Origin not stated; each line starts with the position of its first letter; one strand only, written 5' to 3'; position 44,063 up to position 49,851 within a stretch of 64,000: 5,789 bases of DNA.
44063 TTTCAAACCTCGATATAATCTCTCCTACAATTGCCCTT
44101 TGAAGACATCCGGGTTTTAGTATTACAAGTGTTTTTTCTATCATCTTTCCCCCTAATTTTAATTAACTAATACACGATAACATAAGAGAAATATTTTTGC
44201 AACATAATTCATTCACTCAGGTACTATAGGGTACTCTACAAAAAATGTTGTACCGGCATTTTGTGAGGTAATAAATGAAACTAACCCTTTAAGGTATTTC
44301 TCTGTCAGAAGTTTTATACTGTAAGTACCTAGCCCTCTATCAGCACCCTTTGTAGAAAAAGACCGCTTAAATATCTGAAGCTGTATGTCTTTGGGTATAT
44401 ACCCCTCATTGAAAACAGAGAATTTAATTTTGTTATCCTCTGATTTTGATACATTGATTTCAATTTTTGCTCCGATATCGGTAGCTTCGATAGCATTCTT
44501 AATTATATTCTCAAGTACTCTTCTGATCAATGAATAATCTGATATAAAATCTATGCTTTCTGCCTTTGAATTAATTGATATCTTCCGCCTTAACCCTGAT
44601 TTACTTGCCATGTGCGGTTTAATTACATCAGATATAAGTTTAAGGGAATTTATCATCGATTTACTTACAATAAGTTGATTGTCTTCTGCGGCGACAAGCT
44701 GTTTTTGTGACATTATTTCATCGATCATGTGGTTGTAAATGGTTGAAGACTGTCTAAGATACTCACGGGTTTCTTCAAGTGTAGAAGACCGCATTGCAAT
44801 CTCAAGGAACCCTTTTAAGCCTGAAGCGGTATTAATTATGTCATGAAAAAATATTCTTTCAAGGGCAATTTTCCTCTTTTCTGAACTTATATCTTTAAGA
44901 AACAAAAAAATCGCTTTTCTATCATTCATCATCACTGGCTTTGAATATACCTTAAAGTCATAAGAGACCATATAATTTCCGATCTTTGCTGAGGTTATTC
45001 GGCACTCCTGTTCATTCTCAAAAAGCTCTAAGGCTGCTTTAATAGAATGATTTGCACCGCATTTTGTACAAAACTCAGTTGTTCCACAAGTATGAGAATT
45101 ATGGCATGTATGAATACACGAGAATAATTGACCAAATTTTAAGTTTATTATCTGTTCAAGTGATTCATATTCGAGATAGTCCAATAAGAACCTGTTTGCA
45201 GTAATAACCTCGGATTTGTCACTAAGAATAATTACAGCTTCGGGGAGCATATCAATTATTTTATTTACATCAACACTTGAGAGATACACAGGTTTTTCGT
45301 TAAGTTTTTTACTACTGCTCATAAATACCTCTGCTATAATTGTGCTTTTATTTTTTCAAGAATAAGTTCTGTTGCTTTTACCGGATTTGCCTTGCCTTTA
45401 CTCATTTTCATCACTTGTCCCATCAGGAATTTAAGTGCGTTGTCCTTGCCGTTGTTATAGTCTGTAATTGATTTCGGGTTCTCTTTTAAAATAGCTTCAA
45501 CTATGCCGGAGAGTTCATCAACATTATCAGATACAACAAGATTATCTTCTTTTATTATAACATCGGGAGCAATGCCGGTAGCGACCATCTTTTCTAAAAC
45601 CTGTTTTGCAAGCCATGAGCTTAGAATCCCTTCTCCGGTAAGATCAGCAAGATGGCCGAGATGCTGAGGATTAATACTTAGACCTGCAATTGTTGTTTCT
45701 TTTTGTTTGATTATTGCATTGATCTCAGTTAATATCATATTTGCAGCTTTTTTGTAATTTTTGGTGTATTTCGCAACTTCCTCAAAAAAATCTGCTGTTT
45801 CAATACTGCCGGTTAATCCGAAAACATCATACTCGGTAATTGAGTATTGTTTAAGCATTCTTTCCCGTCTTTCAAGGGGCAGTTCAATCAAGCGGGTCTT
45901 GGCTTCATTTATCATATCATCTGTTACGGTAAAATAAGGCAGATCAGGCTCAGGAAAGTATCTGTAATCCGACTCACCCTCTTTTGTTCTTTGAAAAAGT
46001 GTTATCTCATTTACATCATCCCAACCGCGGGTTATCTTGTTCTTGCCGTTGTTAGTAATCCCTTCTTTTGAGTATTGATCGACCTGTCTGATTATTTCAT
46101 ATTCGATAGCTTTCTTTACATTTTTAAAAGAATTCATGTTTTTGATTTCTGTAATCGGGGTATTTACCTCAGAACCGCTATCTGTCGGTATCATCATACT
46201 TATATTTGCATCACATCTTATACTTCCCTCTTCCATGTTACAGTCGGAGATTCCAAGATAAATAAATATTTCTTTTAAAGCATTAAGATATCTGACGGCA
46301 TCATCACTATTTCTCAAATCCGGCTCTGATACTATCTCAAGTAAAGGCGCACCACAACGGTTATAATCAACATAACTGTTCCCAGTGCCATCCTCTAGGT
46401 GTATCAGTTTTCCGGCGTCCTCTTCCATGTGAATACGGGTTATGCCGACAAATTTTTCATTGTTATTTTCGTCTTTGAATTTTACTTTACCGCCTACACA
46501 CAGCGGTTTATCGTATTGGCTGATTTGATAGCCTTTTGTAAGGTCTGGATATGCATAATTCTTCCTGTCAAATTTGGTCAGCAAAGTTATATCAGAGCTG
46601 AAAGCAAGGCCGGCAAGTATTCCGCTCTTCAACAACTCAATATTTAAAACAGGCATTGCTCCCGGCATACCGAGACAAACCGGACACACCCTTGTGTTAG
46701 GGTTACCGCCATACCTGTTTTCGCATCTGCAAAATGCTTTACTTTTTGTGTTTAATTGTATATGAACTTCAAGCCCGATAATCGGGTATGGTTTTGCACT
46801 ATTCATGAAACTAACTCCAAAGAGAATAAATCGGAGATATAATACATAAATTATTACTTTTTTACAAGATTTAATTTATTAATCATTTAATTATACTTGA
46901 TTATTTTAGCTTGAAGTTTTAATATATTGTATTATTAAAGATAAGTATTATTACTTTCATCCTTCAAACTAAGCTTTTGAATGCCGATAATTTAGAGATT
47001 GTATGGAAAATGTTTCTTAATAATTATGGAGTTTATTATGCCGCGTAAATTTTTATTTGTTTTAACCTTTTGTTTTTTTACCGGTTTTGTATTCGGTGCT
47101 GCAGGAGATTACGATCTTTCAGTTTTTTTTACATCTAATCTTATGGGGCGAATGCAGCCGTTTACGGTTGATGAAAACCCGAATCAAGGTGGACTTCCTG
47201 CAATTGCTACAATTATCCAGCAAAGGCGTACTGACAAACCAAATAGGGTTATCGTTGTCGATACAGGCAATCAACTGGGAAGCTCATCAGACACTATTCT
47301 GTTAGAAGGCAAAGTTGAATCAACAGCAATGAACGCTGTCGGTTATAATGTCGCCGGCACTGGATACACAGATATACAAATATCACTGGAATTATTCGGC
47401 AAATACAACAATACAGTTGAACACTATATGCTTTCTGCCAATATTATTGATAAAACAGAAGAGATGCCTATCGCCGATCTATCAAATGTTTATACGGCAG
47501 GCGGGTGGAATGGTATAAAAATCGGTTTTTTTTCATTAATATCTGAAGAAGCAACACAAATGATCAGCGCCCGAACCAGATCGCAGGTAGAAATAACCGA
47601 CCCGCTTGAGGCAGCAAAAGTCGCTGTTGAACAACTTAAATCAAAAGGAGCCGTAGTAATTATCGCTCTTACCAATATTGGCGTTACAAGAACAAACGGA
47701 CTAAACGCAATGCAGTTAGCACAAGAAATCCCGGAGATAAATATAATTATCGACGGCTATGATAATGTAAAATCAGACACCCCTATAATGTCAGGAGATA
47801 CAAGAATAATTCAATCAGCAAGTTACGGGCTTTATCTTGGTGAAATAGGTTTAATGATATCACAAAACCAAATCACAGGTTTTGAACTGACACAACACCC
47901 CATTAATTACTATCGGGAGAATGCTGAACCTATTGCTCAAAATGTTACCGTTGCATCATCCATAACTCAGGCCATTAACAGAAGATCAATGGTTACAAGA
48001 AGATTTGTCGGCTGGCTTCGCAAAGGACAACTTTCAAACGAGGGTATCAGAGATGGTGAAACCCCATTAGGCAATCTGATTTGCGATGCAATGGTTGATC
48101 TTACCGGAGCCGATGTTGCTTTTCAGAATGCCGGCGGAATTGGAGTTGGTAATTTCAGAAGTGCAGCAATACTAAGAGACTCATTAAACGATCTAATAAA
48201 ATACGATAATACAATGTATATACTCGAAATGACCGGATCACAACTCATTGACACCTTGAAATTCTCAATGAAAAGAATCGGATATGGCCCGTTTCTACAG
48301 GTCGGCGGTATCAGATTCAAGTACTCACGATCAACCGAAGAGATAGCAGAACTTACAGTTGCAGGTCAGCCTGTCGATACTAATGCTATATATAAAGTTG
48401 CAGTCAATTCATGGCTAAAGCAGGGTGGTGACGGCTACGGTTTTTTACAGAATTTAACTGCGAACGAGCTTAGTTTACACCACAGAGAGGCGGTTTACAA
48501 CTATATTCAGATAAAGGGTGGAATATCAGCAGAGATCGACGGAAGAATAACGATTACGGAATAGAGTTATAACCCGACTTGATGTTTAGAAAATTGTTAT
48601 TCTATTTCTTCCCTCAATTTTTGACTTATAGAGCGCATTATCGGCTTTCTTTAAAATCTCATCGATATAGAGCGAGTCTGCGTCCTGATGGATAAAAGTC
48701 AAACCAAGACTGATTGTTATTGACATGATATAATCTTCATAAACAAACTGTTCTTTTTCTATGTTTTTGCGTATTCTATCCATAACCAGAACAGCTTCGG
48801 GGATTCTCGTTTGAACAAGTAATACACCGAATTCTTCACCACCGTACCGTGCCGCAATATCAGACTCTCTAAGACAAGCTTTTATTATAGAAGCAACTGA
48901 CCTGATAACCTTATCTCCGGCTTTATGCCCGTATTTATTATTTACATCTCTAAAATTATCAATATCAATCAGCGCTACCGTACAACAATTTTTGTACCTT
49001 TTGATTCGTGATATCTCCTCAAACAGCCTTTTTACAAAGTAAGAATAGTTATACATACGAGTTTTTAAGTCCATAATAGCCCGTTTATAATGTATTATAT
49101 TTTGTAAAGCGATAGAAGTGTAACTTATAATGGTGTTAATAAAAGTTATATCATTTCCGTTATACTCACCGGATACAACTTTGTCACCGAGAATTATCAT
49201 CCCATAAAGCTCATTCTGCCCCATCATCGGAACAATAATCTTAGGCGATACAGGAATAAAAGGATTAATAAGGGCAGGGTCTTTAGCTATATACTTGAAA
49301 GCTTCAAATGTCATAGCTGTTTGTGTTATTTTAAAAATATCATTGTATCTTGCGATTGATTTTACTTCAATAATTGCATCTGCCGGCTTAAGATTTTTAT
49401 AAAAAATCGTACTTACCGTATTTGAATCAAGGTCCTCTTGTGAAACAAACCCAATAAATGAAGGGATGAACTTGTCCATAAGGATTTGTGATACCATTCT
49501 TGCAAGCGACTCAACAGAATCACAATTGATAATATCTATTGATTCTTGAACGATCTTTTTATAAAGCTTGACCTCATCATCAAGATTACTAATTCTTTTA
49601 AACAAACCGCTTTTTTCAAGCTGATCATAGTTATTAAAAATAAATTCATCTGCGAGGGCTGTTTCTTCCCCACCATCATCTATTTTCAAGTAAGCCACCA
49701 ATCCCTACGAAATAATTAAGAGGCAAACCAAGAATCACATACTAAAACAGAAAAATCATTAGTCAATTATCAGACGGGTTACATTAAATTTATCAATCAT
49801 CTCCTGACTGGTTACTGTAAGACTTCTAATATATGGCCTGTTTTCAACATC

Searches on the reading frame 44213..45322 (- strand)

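Call 32: search_protein_families(library=pfam, proteins=[window:44213-45322:-], max_evalue=0.01)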
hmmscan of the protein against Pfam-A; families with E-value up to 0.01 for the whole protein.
window:44213-45322:- (369 aa): 4 families
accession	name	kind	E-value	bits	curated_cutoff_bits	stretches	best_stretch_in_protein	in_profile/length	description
PF02518.31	HATPase_c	-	1.7e-12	48.2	26.4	1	262-365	2-108/111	Histidine kinase-, DNA gyrase B-, and HSP90-like ATPase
PF14501.12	HATPase_c_5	-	8.4e-07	29.3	22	1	267-354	7-92/102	GHKL domain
PF13188.13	PAS_8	-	0.00051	20.3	21.8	1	21-75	5-55/65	PAS domain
PF13426.13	PAS_9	-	0.00074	20.2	27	1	27-146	1-102/103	PAS domain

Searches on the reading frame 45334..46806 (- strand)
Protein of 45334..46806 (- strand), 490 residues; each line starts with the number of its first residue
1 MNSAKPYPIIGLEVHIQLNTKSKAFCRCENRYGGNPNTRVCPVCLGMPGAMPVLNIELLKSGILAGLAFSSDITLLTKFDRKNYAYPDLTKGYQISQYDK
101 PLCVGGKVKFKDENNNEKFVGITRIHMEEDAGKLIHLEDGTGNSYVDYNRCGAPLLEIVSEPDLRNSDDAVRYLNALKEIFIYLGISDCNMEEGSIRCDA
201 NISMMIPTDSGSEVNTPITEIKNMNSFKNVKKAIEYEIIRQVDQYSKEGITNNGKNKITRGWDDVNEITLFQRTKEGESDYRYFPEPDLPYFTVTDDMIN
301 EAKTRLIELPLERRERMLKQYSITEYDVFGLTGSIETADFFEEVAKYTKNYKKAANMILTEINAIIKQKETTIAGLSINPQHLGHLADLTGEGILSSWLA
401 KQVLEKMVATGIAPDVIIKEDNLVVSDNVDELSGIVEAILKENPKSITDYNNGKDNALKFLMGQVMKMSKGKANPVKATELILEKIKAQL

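Call 32: search_protein_families(library=pfam, proteins=[window:45334-46806:-], max_evalue=0.01)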
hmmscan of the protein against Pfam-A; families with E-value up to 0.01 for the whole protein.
window:45334-46806:- (490 aa): 3 families
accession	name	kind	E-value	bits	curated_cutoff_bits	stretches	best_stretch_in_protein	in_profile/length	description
PF02934.20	GatB_N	-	6.5e-109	363.8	23.4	1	9-299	2-276/277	GatB/GatE catalytic domain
PF02637.23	GatB_Yqey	-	4.5e-41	140.6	27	1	339-486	1-148/148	GatB domain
PF08807.15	DUF1798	-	0.0094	16.5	25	0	336-371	23-58/108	Bacterial domain of unknown function (DUF1798)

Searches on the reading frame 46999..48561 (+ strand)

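Call 32: search_protein_families(library=pfam, proteins=[window:46999-48561:+], max_evalue=0.01)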
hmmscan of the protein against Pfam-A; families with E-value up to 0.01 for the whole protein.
window:46999-48561:+ (521 aa): 1 family
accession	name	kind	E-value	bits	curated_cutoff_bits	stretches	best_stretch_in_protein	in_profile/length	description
PF02872.23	5_nucleotid_C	-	5.3e-29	101.8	23.6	1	350-481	17-154/158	5'-nucleotidase, C-terminal domain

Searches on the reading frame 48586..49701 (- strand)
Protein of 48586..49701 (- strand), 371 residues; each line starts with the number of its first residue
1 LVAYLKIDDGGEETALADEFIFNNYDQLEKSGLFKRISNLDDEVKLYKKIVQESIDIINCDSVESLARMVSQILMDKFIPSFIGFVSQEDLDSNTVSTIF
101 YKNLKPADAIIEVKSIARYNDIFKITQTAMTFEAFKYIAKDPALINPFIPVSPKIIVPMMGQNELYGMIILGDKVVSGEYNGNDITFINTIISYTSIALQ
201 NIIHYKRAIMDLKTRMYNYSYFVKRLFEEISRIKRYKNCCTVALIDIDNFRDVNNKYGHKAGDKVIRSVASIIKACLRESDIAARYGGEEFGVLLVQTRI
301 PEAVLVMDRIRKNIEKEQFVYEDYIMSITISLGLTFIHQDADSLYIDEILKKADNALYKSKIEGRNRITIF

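Call 32: search_protein_families(library=pfam, proteins=[window:48586-49701:-], max_evalue=0.01)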
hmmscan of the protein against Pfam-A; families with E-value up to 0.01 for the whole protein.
window:48586-49701:- (371 aa): 2 families
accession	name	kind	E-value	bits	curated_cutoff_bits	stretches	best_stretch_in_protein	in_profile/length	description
PF00990.26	GGDEF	-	2.9e-39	134.9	23.8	1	208-367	1-161/161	Diguanylate cyclase, GGDEF domain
PF13185.12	GAF_2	-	0.0015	19.2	28.6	1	151-200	91-136/136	GAF domain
